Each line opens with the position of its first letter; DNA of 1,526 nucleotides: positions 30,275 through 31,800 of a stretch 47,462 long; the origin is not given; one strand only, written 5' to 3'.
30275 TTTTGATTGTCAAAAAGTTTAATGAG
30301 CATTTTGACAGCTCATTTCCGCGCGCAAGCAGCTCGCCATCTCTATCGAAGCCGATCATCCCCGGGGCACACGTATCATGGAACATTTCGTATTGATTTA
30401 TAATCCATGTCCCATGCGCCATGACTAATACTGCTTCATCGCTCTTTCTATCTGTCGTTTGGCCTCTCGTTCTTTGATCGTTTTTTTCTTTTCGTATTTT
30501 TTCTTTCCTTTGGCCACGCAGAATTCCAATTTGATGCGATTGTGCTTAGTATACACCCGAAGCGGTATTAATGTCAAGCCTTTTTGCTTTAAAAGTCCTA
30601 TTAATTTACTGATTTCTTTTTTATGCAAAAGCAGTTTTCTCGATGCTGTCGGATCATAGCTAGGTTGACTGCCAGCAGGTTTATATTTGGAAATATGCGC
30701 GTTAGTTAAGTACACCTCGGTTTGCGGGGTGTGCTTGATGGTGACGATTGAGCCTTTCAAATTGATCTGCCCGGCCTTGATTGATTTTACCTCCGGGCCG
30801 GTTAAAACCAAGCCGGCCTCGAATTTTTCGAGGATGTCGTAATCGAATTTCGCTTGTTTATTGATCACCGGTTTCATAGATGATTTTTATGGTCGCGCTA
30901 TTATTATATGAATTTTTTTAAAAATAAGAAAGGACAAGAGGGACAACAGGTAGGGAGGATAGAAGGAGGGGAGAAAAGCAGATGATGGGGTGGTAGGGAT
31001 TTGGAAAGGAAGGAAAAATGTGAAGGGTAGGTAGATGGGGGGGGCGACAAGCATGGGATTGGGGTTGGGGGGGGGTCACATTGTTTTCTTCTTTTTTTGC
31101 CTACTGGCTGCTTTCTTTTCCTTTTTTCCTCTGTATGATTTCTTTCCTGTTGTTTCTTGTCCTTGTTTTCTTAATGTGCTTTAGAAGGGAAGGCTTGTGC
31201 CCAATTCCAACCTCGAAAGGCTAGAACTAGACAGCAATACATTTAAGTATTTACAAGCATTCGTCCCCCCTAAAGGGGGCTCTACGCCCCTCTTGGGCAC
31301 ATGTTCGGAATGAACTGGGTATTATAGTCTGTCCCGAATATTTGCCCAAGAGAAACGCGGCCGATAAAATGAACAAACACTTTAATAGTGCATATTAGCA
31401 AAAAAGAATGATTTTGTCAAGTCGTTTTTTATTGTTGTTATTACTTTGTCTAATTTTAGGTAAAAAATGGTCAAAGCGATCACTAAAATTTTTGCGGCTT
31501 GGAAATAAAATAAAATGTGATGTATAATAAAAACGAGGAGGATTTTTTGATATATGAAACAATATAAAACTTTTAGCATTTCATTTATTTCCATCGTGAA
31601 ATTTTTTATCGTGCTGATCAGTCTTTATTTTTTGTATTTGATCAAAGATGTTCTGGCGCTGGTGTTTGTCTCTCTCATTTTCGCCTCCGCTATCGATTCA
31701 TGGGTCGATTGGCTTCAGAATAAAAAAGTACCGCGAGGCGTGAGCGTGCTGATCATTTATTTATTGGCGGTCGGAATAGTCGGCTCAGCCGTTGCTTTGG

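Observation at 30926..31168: ~243-nt purine-arm/pyrimidine-arm hairpin with a G-quadruplex-capable apex in the largest non-coding gap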

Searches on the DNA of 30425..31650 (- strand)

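Call 7: search_rna_families(source=window, start=30800, end=31650, threshold=evalue, max_evalue=10)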
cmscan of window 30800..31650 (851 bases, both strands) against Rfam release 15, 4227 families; matches with E-value up to 10: 11.
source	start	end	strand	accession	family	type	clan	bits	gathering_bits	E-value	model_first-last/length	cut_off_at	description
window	31373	31483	+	RF04179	BTnc049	Gene; sRNA;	-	21.3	81.9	0.49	1-111/111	no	Bacteroides sRNA BTnc049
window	31004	31129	+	RF01911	MIR2118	Gene; miRNA;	-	18.3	85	0.75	1-170/170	no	MIR2118 microRNA precursor family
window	31428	31492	-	RF02900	AaHKsRNA82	Gene; sRNA;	-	18.2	51.4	8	1-81/81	no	Aggregatibacter sRNA 82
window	31287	31356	+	RF04029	mir-8521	Gene; miRNA;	-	16.9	80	1.6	1-68/68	no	mir-8521 microRNA precursor family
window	31548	31629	+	RF02824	LPR10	Gene; sRNA;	-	16.2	69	5.4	1-94/94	no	Legionella RNA 10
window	31384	31458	+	RF00766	mir-335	Gene; miRNA;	-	14.9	64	4.3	1-92/92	no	mir-335 microRNA precursor family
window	31285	31357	-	RF04128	MIR8562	Gene; miRNA;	-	14.9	211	4.9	1-242/242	no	MIR8562 microRNA precursor family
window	30897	30939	-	RF01903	mir-500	Gene; miRNA;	-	13.6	78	7.2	1-84/84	no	mir-500 microRNA precursor family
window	31406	31441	-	RF01675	CrcZ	Gene; sRNA;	-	12.3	95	0.72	1-398/398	no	Pseudomonas sRNA CrcZ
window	30802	30885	+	RF01906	HOTAIR_3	Gene; lncRNA;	-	11.4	80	8.9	1-98/98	no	HOTAIR conserved region 3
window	31047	31127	-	RF01675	CrcZ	Gene; sRNA;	-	10.2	95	3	1-398/398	no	Pseudomonas sRNA CrcZ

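Call 55: build_rna_model(alignment_id=A4, structure=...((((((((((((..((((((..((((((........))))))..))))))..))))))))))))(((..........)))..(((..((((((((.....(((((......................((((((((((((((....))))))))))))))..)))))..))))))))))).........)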
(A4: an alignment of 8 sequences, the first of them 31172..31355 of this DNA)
Model R1 built from alignment A4 (8 sequences, 191 columns); structure: as given.
model positions 167; base pairs 56; branch points 2; effective number of sequences 1.65; information 0.59 bits per position. Calibrated on 0.2 Mb of random sequence (short: E-values are rough).
structure used (alignment columns):
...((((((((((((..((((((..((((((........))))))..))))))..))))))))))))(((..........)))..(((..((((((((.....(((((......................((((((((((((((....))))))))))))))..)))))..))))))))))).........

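Call 56: search_with_rna_model(model_id=R1, sources=[window, L001, L002, L003, L004, L005, L006, L007, L008, L009, L010, L011, L012, L013, L014, L015, L016, L017, L018, L019, L020, L021, L022, L023, L024, L025, L026, L027, L028, L029, L030, L031, L032, L033, L034, L035, L036, L037, L038, L039, L040, L041, L042, L043, L044, L045, L046, L047, L048, L049, L050, L081, L082, L083, L084, L085, L086, L087, L088, L089, L090, L091, L092, L093, L094, L095, L096, L097, L098, L099], max_evalue=1)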
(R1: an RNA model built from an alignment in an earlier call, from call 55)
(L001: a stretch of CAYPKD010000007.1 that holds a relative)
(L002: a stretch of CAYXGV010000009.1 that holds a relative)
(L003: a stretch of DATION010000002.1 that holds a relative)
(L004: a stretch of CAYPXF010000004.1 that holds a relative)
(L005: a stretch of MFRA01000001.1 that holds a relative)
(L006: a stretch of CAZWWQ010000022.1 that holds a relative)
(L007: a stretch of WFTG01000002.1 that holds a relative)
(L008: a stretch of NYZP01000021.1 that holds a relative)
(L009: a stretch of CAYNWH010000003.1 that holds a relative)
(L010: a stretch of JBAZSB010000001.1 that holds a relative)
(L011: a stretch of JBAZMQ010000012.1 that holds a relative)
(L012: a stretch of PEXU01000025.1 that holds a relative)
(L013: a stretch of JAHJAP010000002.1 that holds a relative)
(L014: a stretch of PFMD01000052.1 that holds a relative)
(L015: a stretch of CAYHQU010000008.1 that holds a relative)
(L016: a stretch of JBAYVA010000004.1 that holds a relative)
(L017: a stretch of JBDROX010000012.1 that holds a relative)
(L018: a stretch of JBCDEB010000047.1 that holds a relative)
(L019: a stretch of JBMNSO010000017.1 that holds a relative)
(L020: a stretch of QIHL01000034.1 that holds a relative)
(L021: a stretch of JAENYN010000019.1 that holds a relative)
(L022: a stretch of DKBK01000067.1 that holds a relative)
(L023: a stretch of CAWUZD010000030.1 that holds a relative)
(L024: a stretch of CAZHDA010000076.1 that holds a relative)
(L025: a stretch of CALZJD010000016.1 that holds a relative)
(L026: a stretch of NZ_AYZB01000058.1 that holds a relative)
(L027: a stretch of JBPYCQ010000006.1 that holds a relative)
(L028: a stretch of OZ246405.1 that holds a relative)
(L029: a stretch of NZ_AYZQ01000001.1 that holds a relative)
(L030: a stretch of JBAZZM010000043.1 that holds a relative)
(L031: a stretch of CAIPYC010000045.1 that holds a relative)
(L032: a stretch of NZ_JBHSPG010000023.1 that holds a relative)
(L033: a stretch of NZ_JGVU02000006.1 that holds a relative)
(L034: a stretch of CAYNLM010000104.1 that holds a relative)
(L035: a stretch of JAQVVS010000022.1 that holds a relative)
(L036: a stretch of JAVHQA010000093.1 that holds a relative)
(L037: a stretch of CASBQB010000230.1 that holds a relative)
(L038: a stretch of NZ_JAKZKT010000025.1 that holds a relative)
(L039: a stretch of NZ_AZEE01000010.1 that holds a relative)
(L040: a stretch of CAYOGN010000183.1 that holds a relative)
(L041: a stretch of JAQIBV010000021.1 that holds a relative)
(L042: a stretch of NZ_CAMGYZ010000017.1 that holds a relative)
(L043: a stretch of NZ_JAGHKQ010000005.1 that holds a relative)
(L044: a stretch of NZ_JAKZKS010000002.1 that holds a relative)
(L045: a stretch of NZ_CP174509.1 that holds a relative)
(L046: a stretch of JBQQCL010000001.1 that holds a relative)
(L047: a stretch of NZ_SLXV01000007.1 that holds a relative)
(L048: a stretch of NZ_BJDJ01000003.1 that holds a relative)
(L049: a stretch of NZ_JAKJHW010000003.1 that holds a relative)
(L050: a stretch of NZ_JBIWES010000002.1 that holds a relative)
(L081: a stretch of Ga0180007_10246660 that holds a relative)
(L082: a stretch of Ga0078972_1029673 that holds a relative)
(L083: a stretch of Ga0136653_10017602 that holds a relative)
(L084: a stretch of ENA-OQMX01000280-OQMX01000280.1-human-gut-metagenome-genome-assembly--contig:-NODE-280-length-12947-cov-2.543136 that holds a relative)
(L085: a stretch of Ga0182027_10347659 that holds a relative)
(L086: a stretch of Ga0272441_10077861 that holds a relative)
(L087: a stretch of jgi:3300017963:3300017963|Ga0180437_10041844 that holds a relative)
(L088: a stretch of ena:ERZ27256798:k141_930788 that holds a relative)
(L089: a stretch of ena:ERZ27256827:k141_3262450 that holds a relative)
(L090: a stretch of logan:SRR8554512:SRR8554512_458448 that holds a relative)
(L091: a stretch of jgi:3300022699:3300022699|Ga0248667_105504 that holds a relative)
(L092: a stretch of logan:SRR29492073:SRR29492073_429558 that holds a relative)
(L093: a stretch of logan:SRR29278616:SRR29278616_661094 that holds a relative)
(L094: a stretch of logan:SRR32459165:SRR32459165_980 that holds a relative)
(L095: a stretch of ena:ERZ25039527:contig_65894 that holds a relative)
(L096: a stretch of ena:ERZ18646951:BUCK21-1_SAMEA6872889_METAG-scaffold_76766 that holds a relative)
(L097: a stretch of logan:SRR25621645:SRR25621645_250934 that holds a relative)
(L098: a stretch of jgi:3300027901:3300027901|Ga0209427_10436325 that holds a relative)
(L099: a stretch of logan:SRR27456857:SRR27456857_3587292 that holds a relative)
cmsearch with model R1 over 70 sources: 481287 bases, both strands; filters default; matches with E-value up to 1: 19.
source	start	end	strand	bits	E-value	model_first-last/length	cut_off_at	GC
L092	874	1044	+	150.8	3.8e-34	1-167/167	no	0.44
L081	144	314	+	147.2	2.7e-33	1-167/167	no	0.43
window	31172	31355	-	141.9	5.2e-32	1-167/167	no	0.46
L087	1345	1515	+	136.1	1.3e-30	1-167/167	no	0.53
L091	1561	1724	+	132.7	8.9e-30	1-167/167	no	0.48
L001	3589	3759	+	132.7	9.1e-30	1-167/167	no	0.52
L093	213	381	+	130.2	3.7e-29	1-167/167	no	0.46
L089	1574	1733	+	125.1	6.3e-28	1-167/167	no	0.49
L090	1574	1733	+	125.1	6.3e-28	1-167/167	no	0.49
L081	89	212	-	40.9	1.5e-07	1-167/167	no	0.31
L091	1474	1627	-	36.1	2.1e-06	1-167/167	no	0.34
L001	3518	3656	-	35.5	3e-06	1-167/167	no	0.41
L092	877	940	-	34.5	5.1e-06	4-64/167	no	0.38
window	31287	31441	+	34.2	6.2e-06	1-167/167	no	0.37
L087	1238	1411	-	31.8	2.4e-05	1-167/167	no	0.36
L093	180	279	-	31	3.7e-05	1-167/167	no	0.34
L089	1517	1636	-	25.9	0.00064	1-167/167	no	0.41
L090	1517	1636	-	25.9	0.00064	1-167/167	no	0.41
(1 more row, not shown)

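Call 75: search_rna_families(sources=[L081, L092, L093, L098, L089, L091, L087], threshold=evalue, max_evalue=1)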
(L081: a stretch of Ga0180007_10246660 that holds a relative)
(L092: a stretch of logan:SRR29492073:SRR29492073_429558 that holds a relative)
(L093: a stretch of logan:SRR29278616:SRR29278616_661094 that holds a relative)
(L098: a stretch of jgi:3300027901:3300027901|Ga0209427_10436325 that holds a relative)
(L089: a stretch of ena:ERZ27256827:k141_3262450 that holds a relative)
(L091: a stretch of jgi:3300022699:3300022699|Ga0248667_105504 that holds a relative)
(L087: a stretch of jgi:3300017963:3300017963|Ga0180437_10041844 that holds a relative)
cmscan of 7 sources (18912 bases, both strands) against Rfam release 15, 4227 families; matches with E-value up to 1: 18.
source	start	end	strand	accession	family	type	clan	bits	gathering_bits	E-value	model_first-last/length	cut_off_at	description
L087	2283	2667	+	RF00023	tmRNA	Gene;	CL00001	146.2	47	6.7e-58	1-374/374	no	transfer-messenger RNA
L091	2495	2891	+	RF00023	tmRNA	Gene;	CL00001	132.2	47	5.5e-52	1-374/374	no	transfer-messenger RNA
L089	2490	2872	+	RF00023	tmRNA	Gene;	CL00001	128.6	47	1.8e-50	1-374/374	no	transfer-messenger RNA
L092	1880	2260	+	RF00023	tmRNA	Gene;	CL00001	122.5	47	6.4e-48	1-373/374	3'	transfer-messenger RNA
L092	2200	2260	+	RF04321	tmRNA_permuted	Gene;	-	33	47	0.0018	1-62/213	3'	permuted transfer-messenger RNA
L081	147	209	+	RF04161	mir-3688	Gene; miRNA;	-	28.8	84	0.03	1-88/88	no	mir-3688 microRNA precursor family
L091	2864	2948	+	RF04321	tmRNA_permuted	Gene;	-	28.8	47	0.016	36-96/213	no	permuted transfer-messenger RNA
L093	1219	1421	+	RF00023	tmRNA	Gene;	CL00001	28.7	47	2.8e-08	1-184/374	3'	transfer-messenger RNA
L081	143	211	-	RF04154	mir-1277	Gene; miRNA;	-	27.9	81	0.16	1-78/78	no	mir-1277 microRNA precursor family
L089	4045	4118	+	RF02059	STnc50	Gene; sRNA;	-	27.5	55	0.57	1-84/84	no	Salmonella enterica sRNA STnc40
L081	147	209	-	RF04161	mir-3688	Gene; miRNA;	-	27.3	84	0.076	1-88/88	no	mir-3688 microRNA precursor family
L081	145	213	+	RF04154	mir-1277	Gene; miRNA;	-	27.2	81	0.24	1-78/78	no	mir-1277 microRNA precursor family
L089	1573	1637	-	RF03955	MIR2934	Gene; miRNA;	-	26.5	100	0.35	1-113/113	no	MIR2934 microRNA precursor family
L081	150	208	+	RF04138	mir-9243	Gene; miRNA;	-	24.1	83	0.83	1-86/86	no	mir-9243 microRNA precursor family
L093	210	282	+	RF00669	mir-96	Gene; miRNA;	-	24.1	65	0.43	1-78/78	no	mir-96 microRNA precursor family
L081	146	210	-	RF04241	mir-5014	Gene; miRNA;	-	23.6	101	0.67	1-123/123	no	mir-5014 microRNA precursor family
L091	2524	2654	+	RF04321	tmRNA_permuted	Gene;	-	21.7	47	0.68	1-213/213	no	permuted transfer-messenger RNA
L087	2605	2948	+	RF04321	tmRNA_permuted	Gene;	-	21.2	47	0.91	1-213/213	no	permuted transfer-messenger RNA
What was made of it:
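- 31172..31355 (-): Conserved structured RNA domain. P2 is a long hairpin at 31290-31352. P3 is 31277-31289. P4 is 31180-31274 and encloses P5 at 31200-31231. A 3' GCACA lies at 31175-31179. There is no Rfam match (calls 7, 75).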
